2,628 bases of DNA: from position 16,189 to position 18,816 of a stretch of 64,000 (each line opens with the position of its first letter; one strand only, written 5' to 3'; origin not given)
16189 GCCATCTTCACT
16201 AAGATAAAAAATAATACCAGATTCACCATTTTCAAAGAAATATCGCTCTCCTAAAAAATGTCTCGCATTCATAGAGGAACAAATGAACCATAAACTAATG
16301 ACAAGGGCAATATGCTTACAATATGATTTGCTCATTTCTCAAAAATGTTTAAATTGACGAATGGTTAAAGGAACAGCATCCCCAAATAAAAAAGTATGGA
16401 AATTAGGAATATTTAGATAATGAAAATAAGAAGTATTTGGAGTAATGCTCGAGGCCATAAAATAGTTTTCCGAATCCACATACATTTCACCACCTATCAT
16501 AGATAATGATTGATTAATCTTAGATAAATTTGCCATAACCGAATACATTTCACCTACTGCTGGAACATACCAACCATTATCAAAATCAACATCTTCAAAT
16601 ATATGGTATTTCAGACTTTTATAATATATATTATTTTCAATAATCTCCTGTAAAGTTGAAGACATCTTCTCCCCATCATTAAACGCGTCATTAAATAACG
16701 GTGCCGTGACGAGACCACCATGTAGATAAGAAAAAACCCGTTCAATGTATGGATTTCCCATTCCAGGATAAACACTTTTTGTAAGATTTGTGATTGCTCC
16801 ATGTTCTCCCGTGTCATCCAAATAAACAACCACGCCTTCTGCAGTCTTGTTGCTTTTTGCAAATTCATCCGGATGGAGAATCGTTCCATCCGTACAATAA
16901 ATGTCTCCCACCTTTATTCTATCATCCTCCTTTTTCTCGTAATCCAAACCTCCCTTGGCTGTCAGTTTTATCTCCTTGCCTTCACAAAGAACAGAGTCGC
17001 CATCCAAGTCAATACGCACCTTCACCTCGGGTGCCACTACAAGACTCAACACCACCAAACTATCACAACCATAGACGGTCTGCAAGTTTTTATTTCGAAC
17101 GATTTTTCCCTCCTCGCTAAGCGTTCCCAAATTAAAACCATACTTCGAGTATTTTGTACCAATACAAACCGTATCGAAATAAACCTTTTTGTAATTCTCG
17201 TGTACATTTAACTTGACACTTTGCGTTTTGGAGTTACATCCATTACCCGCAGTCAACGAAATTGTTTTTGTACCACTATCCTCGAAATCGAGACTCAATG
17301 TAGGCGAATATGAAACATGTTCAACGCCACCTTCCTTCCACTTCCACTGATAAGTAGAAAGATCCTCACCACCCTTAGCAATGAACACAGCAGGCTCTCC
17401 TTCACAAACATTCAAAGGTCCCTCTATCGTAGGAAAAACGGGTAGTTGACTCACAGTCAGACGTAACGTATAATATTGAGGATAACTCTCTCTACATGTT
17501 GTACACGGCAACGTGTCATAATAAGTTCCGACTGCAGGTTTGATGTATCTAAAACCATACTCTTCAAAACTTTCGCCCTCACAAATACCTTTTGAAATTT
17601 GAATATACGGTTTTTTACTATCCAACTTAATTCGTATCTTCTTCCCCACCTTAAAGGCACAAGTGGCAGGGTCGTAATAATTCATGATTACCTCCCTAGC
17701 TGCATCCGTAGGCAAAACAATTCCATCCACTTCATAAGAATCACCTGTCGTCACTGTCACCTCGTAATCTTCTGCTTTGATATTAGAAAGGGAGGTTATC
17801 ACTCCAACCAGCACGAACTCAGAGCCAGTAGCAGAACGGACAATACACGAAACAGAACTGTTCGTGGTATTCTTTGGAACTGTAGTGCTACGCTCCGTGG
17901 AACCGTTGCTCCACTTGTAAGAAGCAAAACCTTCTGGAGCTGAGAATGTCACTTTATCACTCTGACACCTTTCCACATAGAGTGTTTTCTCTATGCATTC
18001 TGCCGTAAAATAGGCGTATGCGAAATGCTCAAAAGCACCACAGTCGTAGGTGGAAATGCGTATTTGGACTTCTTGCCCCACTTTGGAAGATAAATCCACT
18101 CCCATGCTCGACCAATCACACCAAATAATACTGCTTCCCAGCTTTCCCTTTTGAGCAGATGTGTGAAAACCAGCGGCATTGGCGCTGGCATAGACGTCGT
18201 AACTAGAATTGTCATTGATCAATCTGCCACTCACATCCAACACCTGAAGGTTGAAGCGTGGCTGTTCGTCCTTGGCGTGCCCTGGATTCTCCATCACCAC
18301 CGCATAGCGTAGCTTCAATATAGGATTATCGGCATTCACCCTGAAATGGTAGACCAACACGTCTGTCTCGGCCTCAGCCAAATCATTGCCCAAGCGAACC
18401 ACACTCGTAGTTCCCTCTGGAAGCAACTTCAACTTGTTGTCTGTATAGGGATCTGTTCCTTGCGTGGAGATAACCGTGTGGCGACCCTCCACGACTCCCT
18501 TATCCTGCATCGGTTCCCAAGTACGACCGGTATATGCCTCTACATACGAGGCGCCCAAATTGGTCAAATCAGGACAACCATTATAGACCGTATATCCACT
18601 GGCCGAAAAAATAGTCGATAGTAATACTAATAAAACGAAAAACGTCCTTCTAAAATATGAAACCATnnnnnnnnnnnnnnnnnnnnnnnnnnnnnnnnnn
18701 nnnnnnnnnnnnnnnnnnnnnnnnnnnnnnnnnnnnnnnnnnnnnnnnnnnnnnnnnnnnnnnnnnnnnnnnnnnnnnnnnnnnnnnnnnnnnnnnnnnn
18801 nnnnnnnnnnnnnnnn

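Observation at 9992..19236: Adhesin island: two paralogous regulatory modules drive four secreted lectin-like / T9SS proteins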

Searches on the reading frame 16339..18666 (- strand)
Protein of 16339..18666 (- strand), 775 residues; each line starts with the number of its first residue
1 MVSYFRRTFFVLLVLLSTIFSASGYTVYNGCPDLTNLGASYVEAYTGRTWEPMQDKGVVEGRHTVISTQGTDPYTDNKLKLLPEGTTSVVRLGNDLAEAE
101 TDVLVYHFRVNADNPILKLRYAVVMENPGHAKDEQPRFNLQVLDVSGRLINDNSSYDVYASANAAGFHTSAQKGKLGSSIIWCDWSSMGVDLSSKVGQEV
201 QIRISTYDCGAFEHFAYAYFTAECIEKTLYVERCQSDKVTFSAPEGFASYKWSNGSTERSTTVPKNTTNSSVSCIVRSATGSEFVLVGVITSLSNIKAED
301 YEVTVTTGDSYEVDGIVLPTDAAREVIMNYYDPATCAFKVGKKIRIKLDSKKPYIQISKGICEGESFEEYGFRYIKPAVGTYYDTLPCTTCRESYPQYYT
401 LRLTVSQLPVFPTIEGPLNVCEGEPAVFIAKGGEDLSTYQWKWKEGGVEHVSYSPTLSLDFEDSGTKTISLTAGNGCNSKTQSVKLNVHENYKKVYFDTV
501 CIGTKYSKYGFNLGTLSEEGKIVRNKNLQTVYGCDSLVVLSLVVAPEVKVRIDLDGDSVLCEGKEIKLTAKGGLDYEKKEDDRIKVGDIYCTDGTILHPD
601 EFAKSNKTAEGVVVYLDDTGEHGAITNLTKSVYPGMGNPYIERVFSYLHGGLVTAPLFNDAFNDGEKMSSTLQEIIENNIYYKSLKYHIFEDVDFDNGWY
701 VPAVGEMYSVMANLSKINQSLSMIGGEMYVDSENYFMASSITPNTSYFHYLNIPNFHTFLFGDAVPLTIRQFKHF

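Call 6: search_protein_families(library=pfam, proteins=[window:16339-18666:-], max_evalue=0.01)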
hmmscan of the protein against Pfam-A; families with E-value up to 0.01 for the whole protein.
window:16339-18666:- (775 aa): 4 families
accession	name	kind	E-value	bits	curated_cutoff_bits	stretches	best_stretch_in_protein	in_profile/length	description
PF19408.5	PKD_6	-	5.8e-06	27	25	1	413-488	7-82/82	PKD-like domain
PF00801.26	PKD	-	0.00028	21.2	23.5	1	422-488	13-80/80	PKD domain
PF18911.6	PKD_4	-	0.002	18.6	27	0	409-485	4-82/85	PKD domain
PF19081.6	Ig_7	-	0.0059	17.3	27.3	0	409-488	1-82/84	Ig-like domain CHU_C associated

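Call 7: search_protein_families(library=ncbifam, proteins=[window:16339-18666:-], max_evalue=0.01)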
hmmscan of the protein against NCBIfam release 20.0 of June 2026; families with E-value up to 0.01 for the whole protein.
window:16339-18666:- (775 aa): 0 families

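Call 31: find_homologous_proteins(query=window:16339-18666:-, max_evalue=0.00001)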
Query window:16339-18666:- (775 aa): 71 proteins with E <= 0.00001 among 8000 candidates.
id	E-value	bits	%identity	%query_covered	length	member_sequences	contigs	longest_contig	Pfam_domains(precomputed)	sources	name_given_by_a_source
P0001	0.0e+0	1791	100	100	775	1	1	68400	PF19408.6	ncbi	-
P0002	0.0e+0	1384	84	92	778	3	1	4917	PF19408.6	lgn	-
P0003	0.0e+0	1167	66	100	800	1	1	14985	PF19081.7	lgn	-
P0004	0.0e+0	1034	60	100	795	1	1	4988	PF19408.6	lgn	-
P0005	0.0e+0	1014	62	94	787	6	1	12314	PF19408.6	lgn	-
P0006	6.3e-263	893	56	92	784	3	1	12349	PF19408.6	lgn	-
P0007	1.3e-125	439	39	73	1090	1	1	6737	PF19408.6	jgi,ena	-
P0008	2.0e-122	428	33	94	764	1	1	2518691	PF19408.6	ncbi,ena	-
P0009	5.6e-122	427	37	72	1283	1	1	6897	PF19408.6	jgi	jgi:hypothetical protein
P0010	1.3e-121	425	36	92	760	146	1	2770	PF19408.6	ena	-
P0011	2.1e-119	418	35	75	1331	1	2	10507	PF19408.6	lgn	-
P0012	2.1e-116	408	38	70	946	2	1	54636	PF19408.6,PF13585.13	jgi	jgi:gliding motility-associated-like protein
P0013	3.8e-115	404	34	97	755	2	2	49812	PF19408.6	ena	-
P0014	2.5e-113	398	34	98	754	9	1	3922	PF19408.6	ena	-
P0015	2.9e-113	398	33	96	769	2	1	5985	PF19408.6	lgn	-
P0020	7.2e-103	363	32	97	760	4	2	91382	PF19408.6,PF07603.18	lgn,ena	-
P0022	8.3e-101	357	34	96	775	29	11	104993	PF19408.6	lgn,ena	-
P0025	5.4e-98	347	30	96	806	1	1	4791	PF19408.6,PF07603.18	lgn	-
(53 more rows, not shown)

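Call 32: find_encoding_contigs(protein=P0001, flank=10000, max_places=3)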
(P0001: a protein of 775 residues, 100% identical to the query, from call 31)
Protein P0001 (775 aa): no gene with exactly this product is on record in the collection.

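Call 33: find_encoding_contigs(protein=P0003, flank=10000, max_places=3)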
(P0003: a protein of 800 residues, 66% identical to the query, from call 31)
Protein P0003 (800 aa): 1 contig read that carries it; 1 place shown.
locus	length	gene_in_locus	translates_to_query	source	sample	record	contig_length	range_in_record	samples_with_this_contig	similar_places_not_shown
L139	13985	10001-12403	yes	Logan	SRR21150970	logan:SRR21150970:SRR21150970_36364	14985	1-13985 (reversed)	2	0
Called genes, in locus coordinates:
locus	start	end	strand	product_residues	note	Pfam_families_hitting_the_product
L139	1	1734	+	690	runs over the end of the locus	PF07715:Plug, PF00593:TonB_dep_Rec_b-barrel, PF14905:OMP_b-brl_3 (weak)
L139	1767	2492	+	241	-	PF01755:Glyco_transf_25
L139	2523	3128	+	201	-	PF00702:Hydrolase, PF13419:HAD_2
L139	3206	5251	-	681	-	PF00331:Glyco_hydro_10, PF17957:Big_7, PF03422:CBM_6, PF18099:CBM_35_2 (faint)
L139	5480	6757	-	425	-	PF11276:DUF3078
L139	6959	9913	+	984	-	PF00759:Glyco_hydro_9, PF13895:Ig_2 (faint), PF19081:Ig_7, PF18962:Por_Secre_tail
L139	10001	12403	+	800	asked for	PF19081:Ig_7 (weak)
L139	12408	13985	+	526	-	?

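Call 34: find_encoding_contigs(protein=P0005, flank=10000, max_places=3)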
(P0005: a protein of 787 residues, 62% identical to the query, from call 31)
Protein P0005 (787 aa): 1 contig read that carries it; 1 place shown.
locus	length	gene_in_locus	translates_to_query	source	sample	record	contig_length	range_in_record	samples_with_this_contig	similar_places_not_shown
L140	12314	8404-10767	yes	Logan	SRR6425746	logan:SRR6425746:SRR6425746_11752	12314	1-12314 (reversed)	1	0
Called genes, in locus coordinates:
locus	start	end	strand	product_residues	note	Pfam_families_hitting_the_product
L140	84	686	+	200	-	PF00702:Hydrolase, PF13419:HAD_2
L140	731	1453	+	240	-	PF01755:Glyco_transf_25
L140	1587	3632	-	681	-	PF00331:Glyco_hydro_10, PF17957:Big_7 (weak), PF03422:CBM_6, PF18099:CBM_35_2 (weak)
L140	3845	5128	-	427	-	PF11276:DUF3078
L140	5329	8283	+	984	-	PF00759:Glyco_hydro_9, PF13895:Ig_2 (faint), PF19081:Ig_7, PF18962:Por_Secre_tail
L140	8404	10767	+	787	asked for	PF19408:PKD_6 (faint)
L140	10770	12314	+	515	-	?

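Call 37: find_encoding_contigs(protein=P0002, flank=10000, max_places=3)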
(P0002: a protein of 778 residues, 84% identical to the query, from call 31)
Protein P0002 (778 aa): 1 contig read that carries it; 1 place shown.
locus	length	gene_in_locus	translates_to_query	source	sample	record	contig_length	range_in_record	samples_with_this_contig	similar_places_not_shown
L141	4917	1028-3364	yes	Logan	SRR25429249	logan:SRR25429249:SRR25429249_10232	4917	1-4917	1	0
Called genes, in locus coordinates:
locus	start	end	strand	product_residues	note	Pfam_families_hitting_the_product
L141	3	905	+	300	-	?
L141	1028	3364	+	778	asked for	PF19408:PKD_6 (faint)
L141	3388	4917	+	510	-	?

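Call 38: find_encoding_contigs(protein=P0006, flank=10000, max_places=3)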
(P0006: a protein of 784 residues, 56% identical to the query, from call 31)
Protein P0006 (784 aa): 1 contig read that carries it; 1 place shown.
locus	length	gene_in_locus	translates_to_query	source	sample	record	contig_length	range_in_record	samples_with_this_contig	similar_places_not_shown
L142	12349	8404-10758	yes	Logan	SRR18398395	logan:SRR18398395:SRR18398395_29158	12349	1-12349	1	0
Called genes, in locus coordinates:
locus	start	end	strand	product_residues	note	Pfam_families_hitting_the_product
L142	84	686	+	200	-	PF00702:Hydrolase, PF13419:HAD_2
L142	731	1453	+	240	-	PF01755:Glyco_transf_25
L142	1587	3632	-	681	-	PF00331:Glyco_hydro_10, PF17957:Big_7 (weak), PF03422:CBM_6, PF18099:CBM_35_2 (weak)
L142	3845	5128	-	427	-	PF11276:DUF3078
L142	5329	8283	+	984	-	PF00759:Glyco_hydro_9, PF13895:Ig_2 (faint), PF19081:Ig_7, PF18962:Por_Secre_tail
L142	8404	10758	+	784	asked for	PF19408:PKD_6 (weak)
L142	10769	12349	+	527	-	?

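Call 42: find_encoding_contigs(protein=P0081, flank=10000, max_places=3)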
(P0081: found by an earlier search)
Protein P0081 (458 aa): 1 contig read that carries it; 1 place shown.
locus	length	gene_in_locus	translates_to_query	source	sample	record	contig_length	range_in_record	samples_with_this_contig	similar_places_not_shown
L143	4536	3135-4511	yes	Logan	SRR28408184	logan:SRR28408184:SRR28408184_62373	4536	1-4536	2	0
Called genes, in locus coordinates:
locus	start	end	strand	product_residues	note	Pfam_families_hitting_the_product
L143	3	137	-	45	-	?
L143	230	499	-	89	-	PF00166:Cpn10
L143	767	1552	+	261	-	PF00106:adh_short, PF08659:KR, PF13561:adh_short_C2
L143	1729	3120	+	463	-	PF02784:Orn_Arg_deC_N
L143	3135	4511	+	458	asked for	PF16656:Pur_ac_phosph_N (faint), PF00149:Metallophos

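Call 43: find_encoding_contigs(protein=P0078, flank=10000, max_places=3)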
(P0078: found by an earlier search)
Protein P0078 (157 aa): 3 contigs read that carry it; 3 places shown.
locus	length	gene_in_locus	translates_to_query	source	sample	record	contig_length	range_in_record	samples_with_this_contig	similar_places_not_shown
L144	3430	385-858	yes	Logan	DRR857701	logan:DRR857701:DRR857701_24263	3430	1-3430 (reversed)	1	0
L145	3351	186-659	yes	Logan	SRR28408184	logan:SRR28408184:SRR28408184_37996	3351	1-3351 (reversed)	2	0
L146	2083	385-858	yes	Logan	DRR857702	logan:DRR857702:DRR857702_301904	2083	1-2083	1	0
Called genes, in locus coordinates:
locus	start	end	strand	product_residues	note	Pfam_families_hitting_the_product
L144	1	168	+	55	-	?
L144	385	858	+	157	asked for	-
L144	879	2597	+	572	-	PF07603:Lcl_C (faint), PF28159:CEP89 (weak), PF02183:HALZ (faint), PF23404:FAZ1_C (faint), PF00170:bZIP_1 (faint), PF04977:DivIC (faint), PF06005:ZapB (faint), PF07989:Cnn_1N (faint)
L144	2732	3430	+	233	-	?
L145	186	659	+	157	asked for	-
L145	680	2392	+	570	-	PF07603:Lcl_C (faint), PF28159:CEP89 (weak), PF23404:FAZ1_C (faint), PF00170:bZIP_1 (faint), PF02183:HALZ (faint), PF04977:DivIC (faint), PF06005:ZapB (faint)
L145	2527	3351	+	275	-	?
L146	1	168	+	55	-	?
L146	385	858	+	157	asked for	-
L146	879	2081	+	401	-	?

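Call 48: search_protein_families(library=pfam, proteins=[P0020, P0025, P0008, P0022, P0002, P0003], max_evalue=0.1)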
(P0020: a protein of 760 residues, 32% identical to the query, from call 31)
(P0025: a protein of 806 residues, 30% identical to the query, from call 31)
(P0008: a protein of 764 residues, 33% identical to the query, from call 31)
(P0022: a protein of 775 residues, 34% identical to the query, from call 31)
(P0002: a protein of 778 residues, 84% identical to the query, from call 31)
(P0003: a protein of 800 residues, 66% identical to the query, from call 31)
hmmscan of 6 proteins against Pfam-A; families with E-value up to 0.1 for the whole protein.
P0020 (760 aa): 2 families
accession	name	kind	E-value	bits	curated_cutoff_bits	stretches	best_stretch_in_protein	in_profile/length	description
PF19408.5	PKD_6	-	3.9e-16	59.6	25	1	398-474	4-78/82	PKD-like domain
PF07603.17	Lcl_C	-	7.4e-09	36.4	34.9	1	620-758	3-117/117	Lcl C-terminal domain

P0025 (806 aa): 2 families
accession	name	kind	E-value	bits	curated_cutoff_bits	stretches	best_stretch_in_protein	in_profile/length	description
PF07603.17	Lcl_C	-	2.9e-07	31.2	34.9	1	711-804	31-117/117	Lcl C-terminal domain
PF19408.5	PKD_6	-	7.1e-06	26.7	25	1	428-502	4-78/82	PKD-like domain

P0008 (764 aa): 1 family
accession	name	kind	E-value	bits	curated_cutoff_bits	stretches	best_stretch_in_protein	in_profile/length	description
PF19408.5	PKD_6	-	1.8e-12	47.9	25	1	408-480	4-76/82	PKD-like domain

P0022 (775 aa): 2 families
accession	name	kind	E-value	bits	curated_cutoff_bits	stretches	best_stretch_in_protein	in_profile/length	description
PF19408.5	PKD_6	-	5.9e-09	36.6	25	1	399-475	4-78/82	PKD-like domain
PF07603.17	Lcl_C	-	0.0091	16.7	34.9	0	695-773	45-117/117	Lcl C-terminal domain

P0002 (778 aa): 4 families
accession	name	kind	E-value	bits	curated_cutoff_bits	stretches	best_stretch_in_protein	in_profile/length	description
PF19408.5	PKD_6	-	4e-06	27.5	25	1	411-488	5-82/82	PKD-like domain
PF00801.26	PKD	-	0.00046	20.6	23.5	1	422-488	13-80/80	PKD domain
PF18911.6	PKD_4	-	0.0021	18.5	27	1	408-485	3-82/85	PKD domain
PF19081.6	Ig_7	-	0.0054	17.4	27.3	0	409-488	1-82/84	Ig-like domain CHU_C associated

P0003 (800 aa): 6 families
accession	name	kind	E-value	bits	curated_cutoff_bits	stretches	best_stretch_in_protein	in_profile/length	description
PF19081.6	Ig_7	-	1.1e-05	26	27.3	1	419-500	1-84/84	Ig-like domain CHU_C associated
PF19408.5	PKD_6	-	5.7e-05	23.8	25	1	420-498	4-82/82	PKD-like domain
PF18911.6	PKD_4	-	0.0072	16.8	27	1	418-496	3-81/85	PKD domain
PF04862.18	DUF642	-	0.019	15.2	27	0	466-533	67-135/157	Protein of unknown function (DUF642)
PF00775.27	Dioxygenase_C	-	0.058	13.3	27.3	0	148-184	31-66/182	Dioxygenase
PF19370.4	DUF5945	-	0.062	14.3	24.2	0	455-512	35-91/130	Family of unknown function (DUF5945)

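Call 77: find_encoding_contigs(protein=P0004, flank=10000, max_places=3)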
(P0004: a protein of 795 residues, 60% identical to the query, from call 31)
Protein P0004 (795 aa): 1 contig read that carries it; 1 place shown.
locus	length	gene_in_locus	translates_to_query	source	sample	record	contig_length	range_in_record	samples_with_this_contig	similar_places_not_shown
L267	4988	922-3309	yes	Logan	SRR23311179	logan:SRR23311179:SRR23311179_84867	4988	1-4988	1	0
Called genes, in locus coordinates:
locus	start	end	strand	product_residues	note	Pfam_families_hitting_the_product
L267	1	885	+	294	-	?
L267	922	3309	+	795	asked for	PF19408:PKD_6 (faint)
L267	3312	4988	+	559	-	?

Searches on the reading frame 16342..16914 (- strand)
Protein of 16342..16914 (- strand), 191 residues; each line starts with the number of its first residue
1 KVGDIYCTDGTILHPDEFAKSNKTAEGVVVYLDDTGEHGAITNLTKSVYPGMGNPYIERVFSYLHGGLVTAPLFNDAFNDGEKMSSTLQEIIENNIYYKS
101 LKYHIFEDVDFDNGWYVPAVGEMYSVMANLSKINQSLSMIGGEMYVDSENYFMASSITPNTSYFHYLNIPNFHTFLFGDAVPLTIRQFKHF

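Call 29: search_protein_families(library=pfam, proteins=[window:16342-16914:-], max_evalue=10)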
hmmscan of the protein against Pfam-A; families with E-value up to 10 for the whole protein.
seq(191 aa): 0 families

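Call 30: search_protein_families(library=ncbifam, proteins=[window:16342-16914:-], max_evalue=10)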
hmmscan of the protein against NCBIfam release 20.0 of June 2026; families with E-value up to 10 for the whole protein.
seq(191 aa): 1 family
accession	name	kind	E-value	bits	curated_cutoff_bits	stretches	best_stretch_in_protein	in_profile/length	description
TIGR00426.1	TIGR00426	subfamily_domain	0.09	12.9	53.1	1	23-62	28-65/69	competence protein ComEA helix-hairpin-helix repeat region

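Call 98: search_solved_structures(query=A4, max_evalue=0.1)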
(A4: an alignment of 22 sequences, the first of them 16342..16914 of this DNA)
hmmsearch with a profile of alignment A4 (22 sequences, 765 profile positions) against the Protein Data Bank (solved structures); distinct sequences matched with E-value up to 0.1: 2.
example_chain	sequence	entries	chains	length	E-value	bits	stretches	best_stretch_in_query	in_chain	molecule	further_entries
4eps_A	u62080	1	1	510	6e-07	31.2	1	649-760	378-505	hypothetical protein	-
8q4e_A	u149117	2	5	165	0.005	18.2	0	604-656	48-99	HbP1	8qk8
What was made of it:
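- On DUF1566 / Lcl_C (PF07603): The sequence profile hits 4eps at 6e-7 and 8q4e at 0.005 (call 98).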

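Call 100: predict_structure(alignment_id=A4)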
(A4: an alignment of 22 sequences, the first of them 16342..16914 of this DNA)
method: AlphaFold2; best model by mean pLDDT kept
length: 191 residues; sequences in the alignment: 22
mean_pLDDT: 80.9   pTM: 0.80
mean pLDDT of the five models: 80.9, 80.8, 80.4, 79.8, 79.4
residues with pLDDT >= 90: 75; 70-90: 62; 50-70: 51; < 50: 3
segments of 3 or more residues with pLDDT < 50: none
pLDDT, mean of each block of 10 residues (from residue 1): 95 97 97 83 92 58 55 63 86 79 78 92 90 97 92 69 63 63 90 83
secondary structure, 60 per line:
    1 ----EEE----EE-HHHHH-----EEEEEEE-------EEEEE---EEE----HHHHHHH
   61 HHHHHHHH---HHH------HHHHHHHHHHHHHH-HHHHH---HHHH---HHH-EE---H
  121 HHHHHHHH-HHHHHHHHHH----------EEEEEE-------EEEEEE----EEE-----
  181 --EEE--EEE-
elements in order: E5-7 H15-19 E25-31 E39-43 E47-49 H54-68 H81-94 H96-100 H104-107 H120-128 H130-139 E150-155 E163-168 E173-175 E183-185 E188-190
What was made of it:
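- On DUF1566 / Lcl_C (PF07603): The AF2 model of the 775-aa C-terminal module has pLDDT 80.9 (call 100).
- Closest known: DUF1566/Lcl_C adhesin domains: the Legionella Lcl C-terminal domain. Different: They carry a helical insertion with lower model confidence (call 100).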

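Call 102: fold_search(model_id=the predicted structure, library=pdb)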
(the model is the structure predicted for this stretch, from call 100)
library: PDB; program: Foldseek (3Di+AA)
matches with E <= 10: 57; with E <= 0.001: 1
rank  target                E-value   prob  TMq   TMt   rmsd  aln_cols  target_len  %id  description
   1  4eps                  2.7e-05  1.00  0.57  0.26   7.8       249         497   16  Crystal structure of a fimbrial protein (BACOVA_04982) from Bacteroides ovatus ATCC 8483 at 1.85 A resolution (released 2012-06-13)
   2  8q4e_A                6.2e-02  0.80  0.37  0.51   9.4       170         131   14  Structure of Legionella pneumophila Lcl C-terminal domain (released 2023-12-27)
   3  6xw6_A                1.3e+00  0.01  0.09  0.09  10.5        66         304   14  Crystal structure of murine norovirus P domain in complex with Nanobody NB-5853 (released 2020-04-22)
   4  4qvb_A                1.6e+00  0.04  0.13  0.16   6.2        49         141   16  Mycobacterium tuberculosis protein Rv1155 in complex with co-enzyme F420 (released 2015-02-25)
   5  6s6l_C                2.3e+00  0.01  0.13  0.06  10.3        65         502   14  Cryo-EM structure of murine norovirus (MNV-1) (released 2020-05-13)
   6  6ioe_B                2.5e+00  0.09  0.25  0.12   5.5       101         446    9  Crystal structure of the CysR-CTLD2 fragment of human MR at basic pH (pH 8.5) (released 2019-09-18)
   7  7nkx_W                2.8e+00  0.02  0.11  0.04  17.9        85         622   15  RNA polymerase II-Spt4/5-nucleosome-Chd1 structure (released 2021-08-25)
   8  6xw5_A                2.8e+00  0.01  0.13  0.09  10.5        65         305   14  Crystal structure of murine norovirus P domain in complex with Nanobody NB-5820 (released 2020-04-22)
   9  4qvb_B                3.0e+00  0.04  0.13  0.16   4.7        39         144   18  Mycobacterium tuberculosis protein Rv1155 in complex with co-enzyme F420 (released 2015-02-25)
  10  9wq2_A                3.7e+00  0.02  0.13  0.08  10.5        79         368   19  Structure of 3TM-SAVED dimer bound to 2'3'-cGAMP (released 2026-04-01)
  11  3mpv_A                3.9e+00  0.04  0.08  0.08   6.3        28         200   11  Structure of EUTL in the zinc-induced open form (released 2010-09-22)
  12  6s6l_A                4.2e+00  0.01  0.13  0.06  10.4        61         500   15  Cryo-EM structure of murine norovirus (MNV-1) (released 2020-05-13)
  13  4eac_C                4.4e+00  0.01  0.17  0.10  16.6       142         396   11  Crystal structure of mannonate dehydratase from Escherichia coli strain K12 (released 2013-03-27)
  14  3i87                  4.7e+00  0.03  0.08  0.08   6.4        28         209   11  Ethanolamine Utilization Microcompartment Shell Subunit, EutL Open Form (released 2010-01-12)
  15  9gd2_W                4.7e+00  0.01  0.10  0.04  17.2        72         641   22  Structure of Chd1 bound to a dinucleosome with a dyad-to-dyad distance of 103 bp. (released 2024-09-18)
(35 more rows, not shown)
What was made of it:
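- On DUF1566 / Lcl_C (PF07603): Foldseek finds 4EPS at E 2.7e-5 (probability 1.0) and 8Q4E (Lcl C-terminal domain) at probability 0.80 (call 102).
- Closest known: DUF1566/Lcl_C adhesin domains: the Legionella Lcl C-terminal domain. Same: Sequence profile and predicted fold of the C-terminal module of the 775-aa protein match both structures (calls 98, 102).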
